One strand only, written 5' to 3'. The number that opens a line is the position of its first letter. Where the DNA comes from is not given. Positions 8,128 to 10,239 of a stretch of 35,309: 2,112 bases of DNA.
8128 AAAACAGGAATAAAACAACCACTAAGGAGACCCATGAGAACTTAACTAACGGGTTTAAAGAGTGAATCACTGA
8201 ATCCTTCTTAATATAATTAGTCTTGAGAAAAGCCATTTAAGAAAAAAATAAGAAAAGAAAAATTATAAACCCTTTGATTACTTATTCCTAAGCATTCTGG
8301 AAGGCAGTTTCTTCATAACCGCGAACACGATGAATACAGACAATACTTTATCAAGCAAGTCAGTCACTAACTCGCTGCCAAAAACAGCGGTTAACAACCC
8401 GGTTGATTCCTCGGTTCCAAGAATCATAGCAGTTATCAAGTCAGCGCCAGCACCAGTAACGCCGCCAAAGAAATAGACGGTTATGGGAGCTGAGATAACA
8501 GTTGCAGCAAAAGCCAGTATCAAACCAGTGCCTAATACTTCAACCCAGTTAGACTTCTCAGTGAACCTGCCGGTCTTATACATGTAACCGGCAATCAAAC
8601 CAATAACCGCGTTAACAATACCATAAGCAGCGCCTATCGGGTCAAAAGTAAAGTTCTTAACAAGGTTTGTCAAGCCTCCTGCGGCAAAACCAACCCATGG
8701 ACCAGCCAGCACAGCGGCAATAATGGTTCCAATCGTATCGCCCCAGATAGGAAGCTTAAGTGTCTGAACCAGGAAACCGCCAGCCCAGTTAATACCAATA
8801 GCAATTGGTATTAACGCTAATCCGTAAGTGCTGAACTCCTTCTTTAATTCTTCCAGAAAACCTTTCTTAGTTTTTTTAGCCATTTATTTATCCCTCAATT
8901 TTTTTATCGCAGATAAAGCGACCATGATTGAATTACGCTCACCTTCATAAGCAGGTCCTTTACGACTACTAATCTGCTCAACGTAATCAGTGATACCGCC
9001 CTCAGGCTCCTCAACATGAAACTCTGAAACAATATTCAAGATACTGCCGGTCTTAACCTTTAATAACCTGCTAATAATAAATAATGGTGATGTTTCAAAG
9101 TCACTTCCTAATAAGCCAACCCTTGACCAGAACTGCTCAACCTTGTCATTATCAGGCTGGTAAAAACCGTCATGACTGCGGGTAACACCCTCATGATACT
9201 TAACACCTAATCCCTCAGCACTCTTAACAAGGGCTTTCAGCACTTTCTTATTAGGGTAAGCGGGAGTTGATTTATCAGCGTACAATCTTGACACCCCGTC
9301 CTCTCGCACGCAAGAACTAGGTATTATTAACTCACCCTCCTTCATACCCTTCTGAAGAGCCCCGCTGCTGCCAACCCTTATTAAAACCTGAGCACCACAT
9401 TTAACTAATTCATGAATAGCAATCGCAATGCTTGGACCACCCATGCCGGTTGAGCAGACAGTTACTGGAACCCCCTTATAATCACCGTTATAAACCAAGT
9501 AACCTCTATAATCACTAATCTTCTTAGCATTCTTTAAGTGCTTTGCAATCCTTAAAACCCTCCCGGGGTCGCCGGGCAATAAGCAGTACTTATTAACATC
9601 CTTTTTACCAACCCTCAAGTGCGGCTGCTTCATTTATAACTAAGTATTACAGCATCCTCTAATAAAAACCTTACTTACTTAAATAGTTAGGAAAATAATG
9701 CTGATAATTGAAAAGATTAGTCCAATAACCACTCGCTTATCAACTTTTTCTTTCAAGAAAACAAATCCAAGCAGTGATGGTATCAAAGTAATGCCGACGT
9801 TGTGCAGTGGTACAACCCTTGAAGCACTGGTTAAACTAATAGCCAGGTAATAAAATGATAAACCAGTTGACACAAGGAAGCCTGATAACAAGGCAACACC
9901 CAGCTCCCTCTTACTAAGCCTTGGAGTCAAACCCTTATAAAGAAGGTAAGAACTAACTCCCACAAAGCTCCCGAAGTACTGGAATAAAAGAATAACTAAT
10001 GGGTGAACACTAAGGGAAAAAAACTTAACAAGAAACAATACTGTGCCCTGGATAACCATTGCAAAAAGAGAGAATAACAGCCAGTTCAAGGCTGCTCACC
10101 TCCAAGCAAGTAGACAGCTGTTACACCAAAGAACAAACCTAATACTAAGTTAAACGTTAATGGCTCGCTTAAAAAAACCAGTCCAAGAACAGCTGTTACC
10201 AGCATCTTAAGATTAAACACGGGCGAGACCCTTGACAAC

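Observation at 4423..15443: Two diverged nucleoside-phosphorylase plus ECF-transporter cassettes: candidate dedicated nucleoside uptake and salvage system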

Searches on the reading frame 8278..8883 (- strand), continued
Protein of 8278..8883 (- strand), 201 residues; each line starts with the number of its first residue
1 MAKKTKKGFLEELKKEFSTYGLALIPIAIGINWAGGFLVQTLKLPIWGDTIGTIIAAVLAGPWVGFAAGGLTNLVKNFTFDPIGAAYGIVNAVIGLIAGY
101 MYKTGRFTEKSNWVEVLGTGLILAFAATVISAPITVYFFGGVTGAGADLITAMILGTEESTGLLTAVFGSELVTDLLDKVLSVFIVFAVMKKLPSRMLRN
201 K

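Call 87: search_protein_families(library=ncbifam, proteins=[L006:8001-8633:+, L010:7983-8588:+, L087:6001-6627:+, L087:3740-4333:+, L087:4360-4989:+, L086:6001-6639:+, L029:8028-8594:+, L007:8013-8612:+, L011:8016-8594:+, L001:11755-12396:+], max_evalue=0.00001)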
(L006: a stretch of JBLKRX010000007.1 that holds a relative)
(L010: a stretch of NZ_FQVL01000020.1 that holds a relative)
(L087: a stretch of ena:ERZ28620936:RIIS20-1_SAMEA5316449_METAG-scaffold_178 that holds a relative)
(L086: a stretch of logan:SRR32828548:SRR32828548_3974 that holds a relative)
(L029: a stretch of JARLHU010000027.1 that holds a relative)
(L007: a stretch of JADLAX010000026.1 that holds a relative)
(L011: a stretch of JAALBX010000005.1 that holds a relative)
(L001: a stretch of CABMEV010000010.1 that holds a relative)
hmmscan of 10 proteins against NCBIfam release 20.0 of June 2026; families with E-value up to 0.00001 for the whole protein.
L006:8001-8633:+ (210 aa): 1 family
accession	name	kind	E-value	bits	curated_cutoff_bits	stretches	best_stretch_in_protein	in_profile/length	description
NF045596.1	ECF_S_CD3073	equivalog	2.4e-36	125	180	1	25-193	2-172/174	CD3073 family putative ECF transporter S component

L010:7983-8588:+ (201 aa): 1 family
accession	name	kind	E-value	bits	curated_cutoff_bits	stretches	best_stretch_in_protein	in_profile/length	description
NF045596.1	ECF_S_CD3073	equivalog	6.5e-39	133.4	180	1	17-184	1-170/174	CD3073 family putative ECF transporter S component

L087:6001-6627:+ (208 aa): 1 family
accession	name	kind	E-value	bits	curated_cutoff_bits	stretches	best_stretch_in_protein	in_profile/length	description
NF045596.1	ECF_S_CD3073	equivalog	1e-40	139.2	180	1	17-184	3-172/174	CD3073 family putative ECF transporter S component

L087:3740-4333:+ (197 aa): 1 family
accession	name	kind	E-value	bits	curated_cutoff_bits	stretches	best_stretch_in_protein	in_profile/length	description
NF045596.1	ECF_S_CD3073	equivalog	4.2e-37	127.5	180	1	15-182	3-172/174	CD3073 family putative ECF transporter S component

L087:4360-4989:+ (209 aa): 1 family
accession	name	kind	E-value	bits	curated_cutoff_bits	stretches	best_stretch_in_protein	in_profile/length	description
NF045596.1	ECF_S_CD3073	equivalog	7.3e-39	133.2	180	1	15-182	3-172/174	CD3073 family putative ECF transporter S component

L086:6001-6639:+ (212 aa): 1 family
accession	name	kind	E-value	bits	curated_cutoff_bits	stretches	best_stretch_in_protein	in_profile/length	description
NF045596.1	ECF_S_CD3073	equivalog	3.6e-34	117.9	180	1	23-194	1-172/174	CD3073 family putative ECF transporter S component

L029:8028-8594:+ (188 aa): 1 family
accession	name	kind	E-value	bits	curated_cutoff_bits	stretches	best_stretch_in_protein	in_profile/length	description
NF045596.1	ECF_S_CD3073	equivalog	1.7e-62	210.2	180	1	7-178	1-173/174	CD3073 family putative ECF transporter S component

L007:8013-8612:+ (199 aa): 1 family
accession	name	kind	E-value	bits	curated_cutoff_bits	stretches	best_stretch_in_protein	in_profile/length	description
NF045596.1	ECF_S_CD3073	equivalog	3e-44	150.8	180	1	16-186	1-172/174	CD3073 family putative ECF transporter S component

L011:8016-8594:+ (192 aa): 1 family
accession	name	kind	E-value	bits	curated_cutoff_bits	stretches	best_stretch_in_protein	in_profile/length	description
NF045596.1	ECF_S_CD3073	equivalog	8.5e-41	139.5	180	1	12-181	2-172/174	CD3073 family putative ECF transporter S component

L001:11755-12396:+ (213 aa): 1 family
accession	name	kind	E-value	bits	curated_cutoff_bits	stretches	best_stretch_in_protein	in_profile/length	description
NF045596.1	ECF_S_CD3073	equivalog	4.4e-34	117.6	180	1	31-202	2-172/174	CD3073 family putative ECF transporter S component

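Call 88: search_solved_structures(query=A3, max_evalue=10)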
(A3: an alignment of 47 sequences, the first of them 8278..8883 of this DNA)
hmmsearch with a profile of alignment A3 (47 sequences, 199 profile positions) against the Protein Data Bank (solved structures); distinct sequences matched with E-value up to 10: 8.
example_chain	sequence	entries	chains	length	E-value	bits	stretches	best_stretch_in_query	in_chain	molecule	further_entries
5d0y_A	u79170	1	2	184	1.1e-11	48.1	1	4-133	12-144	Conserved hypothetical membrane protein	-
5d3m_C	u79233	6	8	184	4.3e-10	42.9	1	4-132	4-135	S-component for folate | Conserved hypothetical membrane protein | Folate family ECF transporter S component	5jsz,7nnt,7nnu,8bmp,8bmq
4z7f_A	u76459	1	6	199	5.9e-05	26.2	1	6-134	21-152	Folate ECF transporter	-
1rv9_A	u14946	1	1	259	0.039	17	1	31-79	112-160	conserved hypothetical protein NMB0706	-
8cwy_A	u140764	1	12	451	0.39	13.7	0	114-174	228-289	T32-15-1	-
8cws_A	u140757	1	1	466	0.41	13.7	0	114-175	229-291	F4132-2 Chain A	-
4hzu_S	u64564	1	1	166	3.3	10.7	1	11-132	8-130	Predicted membrane protein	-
8zdo_v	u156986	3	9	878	6.2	9.8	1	42-126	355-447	Central fiber protein (gp20)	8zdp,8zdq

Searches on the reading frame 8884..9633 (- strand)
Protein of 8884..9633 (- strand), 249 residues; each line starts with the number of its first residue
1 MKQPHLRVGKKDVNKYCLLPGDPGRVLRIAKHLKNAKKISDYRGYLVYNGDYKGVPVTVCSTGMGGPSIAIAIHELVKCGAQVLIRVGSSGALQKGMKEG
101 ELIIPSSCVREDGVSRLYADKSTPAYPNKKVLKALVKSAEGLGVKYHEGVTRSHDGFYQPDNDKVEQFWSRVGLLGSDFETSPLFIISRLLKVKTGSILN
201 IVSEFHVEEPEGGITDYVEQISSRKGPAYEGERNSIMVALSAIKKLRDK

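Call 3: search_protein_families(library=pfam, proteins=[window:8884-9633:-], max_evalue=0.01)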
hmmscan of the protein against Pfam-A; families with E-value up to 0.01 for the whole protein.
window:8884-9633:- (249 aa): 1 family
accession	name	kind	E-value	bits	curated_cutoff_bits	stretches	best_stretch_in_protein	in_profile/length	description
PF01048.26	PNP_UDP_1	-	1.7e-36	126.3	25.1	1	15-201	1-196/233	Phosphorylase superfamily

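Call 4: search_protein_families(library=ncbifam, proteins=[window:8884-9633:-], max_evalue=0.01)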
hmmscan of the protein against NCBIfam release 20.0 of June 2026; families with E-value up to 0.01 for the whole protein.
window:8884-9633:- (249 aa): 13 families
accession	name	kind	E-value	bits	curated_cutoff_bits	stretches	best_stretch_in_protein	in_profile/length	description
TIGR01718.1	Uridine-psphlse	equivalog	5.8e-53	179.7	280.3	1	5-204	3-214/245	uridine phosphorylase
NF008383.0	PRK11178.1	equivalog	3.6e-39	134.6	262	1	5-172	8-176/254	uridine phosphorylase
NF004489.0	PRK05819.1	subfamily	6.1e-36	123.8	230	1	3-206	3-208/236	DeoD-type purine-nucleoside phosphorylase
TIGR00107.1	deoD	equivalog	1.6e-31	109.6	232.25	1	5-203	1-201/232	purine-nucleoside phosphorylase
NF009914.0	PRK13374.1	subfamily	1.9e-31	109.4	338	1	2-203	2-205/235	DeoD-type purine-nucleoside phosphorylase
NF005500.0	PRK07115.1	equivalog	3.9e-13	49.2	264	1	57-207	65-214/261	AMP nucleosidase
TIGR01721.1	AMN-like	hypoth_equivalog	1.3e-09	37.6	307.2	1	56-201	61-207/269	AMP nucleosidase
TIGR01719.1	euk_UDPppase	equivalog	5.8e-07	29.1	249.95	1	19-109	36-136/287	uridine phosphorylase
NF004079.0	PRK05584.1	equivalog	1e-06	28.4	169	1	29-160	16-155/232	5'-methylthioadenosine/adenosylhomocysteine nucleosidase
TIGR03468.1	HpnG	hypoth_equivalog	0.0001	22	187.1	1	57-113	22-78/212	hopanoid-associated phosphorylase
TIGR01704.1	MTA_SAH-Nsdase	equivalog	0.00014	21.5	73.8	1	31-108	17-94/229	5'-methylthioadenosine/S-adenosylhomocysteine nucleosidase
TIGR03664.1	fut_nucase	equivalog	0.0015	18.3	124.7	1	47-144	27-110/228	futalosine hydrolase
NF011286.0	PRK14697.1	equivalog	0.0091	15.6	260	0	44-124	31-111/233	bifunctional 5'-methylthioadenosine/S-adenosylhomocysteine nucleosidase/phosphatase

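Call 34: find_homologous_proteins(query=window:8884-9633:-, max_evalue=1e-10)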
Query window:8884-9633:- (249 aa): 615 proteins with E <= 1e-10 among 1011 candidates; the best 120 are listed.
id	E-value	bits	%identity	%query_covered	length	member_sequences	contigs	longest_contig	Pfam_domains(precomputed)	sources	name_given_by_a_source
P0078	6.2e-162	555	100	100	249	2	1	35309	PF01048.27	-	-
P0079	5.6e-91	322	62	98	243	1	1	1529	PF01048.27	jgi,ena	-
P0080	3.7e-89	316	62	100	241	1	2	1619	PF01048.27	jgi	jgi:uridine phosphorylase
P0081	1.3e-88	315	59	99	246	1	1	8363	PF01048.27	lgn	-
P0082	6.7e-85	302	60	100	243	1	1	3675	PF01048.27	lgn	-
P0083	1.2e-83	298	55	97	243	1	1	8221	PF01048.27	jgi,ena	-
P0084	7.2e-83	296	59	99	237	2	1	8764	PF01048.27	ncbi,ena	-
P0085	2.8e-78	281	54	99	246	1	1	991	PF01048.27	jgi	-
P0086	3.5e-78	280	57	99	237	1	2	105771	PF01048.27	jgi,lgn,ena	-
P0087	7.4e-78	279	57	100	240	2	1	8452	PF01048.27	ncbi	-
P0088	7.8e-77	276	51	99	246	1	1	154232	PF01048.27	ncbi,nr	ncbi:Purine nucleoside phosphorylase [Candidatus Tiddalikarchaeum anstoanum]|nr:Purine nucleoside ph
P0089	7.6e-71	256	54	98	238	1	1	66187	PF01048.27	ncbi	-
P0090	2.4e-64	235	49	99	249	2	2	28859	PF01048.27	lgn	-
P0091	1.4e-62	229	49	98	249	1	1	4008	PF01048.27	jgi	jgi:uridine phosphorylase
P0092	1.3e-61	226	48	100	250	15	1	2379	PF01048.27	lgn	-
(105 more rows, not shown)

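Call 37: search_solved_structures(query=window:8884-9633:-, max_evalue=1e-10, show_alignments=2)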
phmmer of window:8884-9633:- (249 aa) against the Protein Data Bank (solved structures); distinct sequences matched with E-value up to 1e-10: 63 (the best 60 are shown).
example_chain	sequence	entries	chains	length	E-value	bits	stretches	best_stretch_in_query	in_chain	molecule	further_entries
4lnh_A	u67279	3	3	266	4.7e-56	193.1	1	2-242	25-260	Uridine phosphorylase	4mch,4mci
1odi_A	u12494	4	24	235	9.7e-45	156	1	4-210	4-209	PURINE NUCLEOSIDE PHOSPHORYLASE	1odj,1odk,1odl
3qpb_A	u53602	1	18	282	7e-40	140.1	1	3-202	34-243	Uridine phosphorylase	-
4g8j_A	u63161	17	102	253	4.5e-33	117.8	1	5-172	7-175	Uridine phosphorylase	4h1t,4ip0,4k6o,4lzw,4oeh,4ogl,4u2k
5lhv_A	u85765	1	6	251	4.5e-33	117.8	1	5-172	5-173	Uridine phosphorylase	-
3o6v_A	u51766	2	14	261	4.9e-33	117.7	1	5-172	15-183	Uridine phosphorylase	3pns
7q2w_DDD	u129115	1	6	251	3.5e-31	111.6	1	15-172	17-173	Uridine phosphorylase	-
4yjk_D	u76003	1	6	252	4.9e-31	111.2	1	15-172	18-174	Uridine phosphorylase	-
7q30_DDD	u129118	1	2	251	9.3e-31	110.2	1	15-172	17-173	Uridine phosphorylase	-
4r2w_A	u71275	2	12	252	9.4e-31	110.2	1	15-172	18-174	Uridine phosphorylase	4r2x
1k3f_A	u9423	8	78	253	1.8e-30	109.3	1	5-172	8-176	uridine phosphorylase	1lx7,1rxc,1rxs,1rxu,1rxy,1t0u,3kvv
1tgv_A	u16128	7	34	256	1.9e-30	109.3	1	5-172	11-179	uridine phosphorylase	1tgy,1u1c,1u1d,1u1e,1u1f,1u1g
7q1i_AAA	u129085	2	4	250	2.1e-30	109.1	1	5-172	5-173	Uridine phosphorylase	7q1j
4i2v_A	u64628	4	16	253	7.8e-30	107.2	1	5-172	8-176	Uridine phosphorylase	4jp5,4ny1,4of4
1jds_A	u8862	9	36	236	1.4e-29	106.4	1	4-203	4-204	5'-METHYLTHIOADENOSINE PHOSPHORYLASE | 5'-deoxy-5'-methylthioadenosine phosphorylase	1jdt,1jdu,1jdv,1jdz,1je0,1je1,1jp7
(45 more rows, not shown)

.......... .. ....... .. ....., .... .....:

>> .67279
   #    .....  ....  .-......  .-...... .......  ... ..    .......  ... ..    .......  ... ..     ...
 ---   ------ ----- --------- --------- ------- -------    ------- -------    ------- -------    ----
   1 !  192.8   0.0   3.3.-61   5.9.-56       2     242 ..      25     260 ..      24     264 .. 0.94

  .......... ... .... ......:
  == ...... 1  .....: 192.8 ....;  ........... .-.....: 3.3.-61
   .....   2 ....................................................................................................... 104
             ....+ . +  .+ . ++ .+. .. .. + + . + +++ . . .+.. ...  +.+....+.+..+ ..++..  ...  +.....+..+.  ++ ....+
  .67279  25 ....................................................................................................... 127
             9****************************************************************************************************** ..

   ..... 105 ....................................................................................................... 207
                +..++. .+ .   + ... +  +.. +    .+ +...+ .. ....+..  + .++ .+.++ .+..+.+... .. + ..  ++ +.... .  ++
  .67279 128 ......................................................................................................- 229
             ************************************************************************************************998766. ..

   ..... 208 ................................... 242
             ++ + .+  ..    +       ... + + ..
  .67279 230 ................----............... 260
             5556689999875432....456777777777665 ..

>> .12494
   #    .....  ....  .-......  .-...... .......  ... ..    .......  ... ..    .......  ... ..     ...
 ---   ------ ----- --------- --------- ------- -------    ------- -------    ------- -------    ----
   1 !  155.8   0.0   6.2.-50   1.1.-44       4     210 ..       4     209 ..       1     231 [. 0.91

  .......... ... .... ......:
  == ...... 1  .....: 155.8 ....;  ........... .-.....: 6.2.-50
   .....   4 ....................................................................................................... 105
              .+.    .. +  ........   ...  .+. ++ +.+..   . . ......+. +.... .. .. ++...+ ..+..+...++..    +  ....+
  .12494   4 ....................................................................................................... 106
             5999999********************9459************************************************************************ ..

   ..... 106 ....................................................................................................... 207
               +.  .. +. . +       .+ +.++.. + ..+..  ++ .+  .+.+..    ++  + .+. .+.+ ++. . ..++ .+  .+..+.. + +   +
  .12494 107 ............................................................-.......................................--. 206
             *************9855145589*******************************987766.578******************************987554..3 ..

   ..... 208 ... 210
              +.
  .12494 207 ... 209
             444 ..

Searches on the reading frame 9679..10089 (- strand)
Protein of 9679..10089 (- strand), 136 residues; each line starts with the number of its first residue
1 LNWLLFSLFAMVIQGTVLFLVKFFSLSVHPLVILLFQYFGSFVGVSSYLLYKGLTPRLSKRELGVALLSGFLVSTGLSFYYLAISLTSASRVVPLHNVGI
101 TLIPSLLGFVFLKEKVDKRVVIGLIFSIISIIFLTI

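Call 9: search_protein_families(library=pfam, proteins=[window:9679-10089:-], max_evalue=0.001)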
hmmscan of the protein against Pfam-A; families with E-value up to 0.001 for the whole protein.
window:9679-10089:- (136 aa): 2 families
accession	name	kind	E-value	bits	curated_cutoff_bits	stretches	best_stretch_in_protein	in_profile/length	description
PF00892.27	EamA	-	1.5e-10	41.9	28.2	1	2-135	2-134/135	EamA-like transporter family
PF06800.18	Sugar_transport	-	0.00093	19.1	26.3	0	50-132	42-124/280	Sugar transport protein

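Call 46: search_protein_families(library=ncbifam, proteins=[window:9679-10089:-], max_evalue=0.001)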
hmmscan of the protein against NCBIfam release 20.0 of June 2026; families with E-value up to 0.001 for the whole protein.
window:9679-10089:- (136 aa): 1 family
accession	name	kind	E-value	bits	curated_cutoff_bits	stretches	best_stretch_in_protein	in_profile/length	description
TIGR00776.1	RhaT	subfamily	0.00059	19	319.6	1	13-132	161-280/290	RhaT/GlcU family sugar-proton symporter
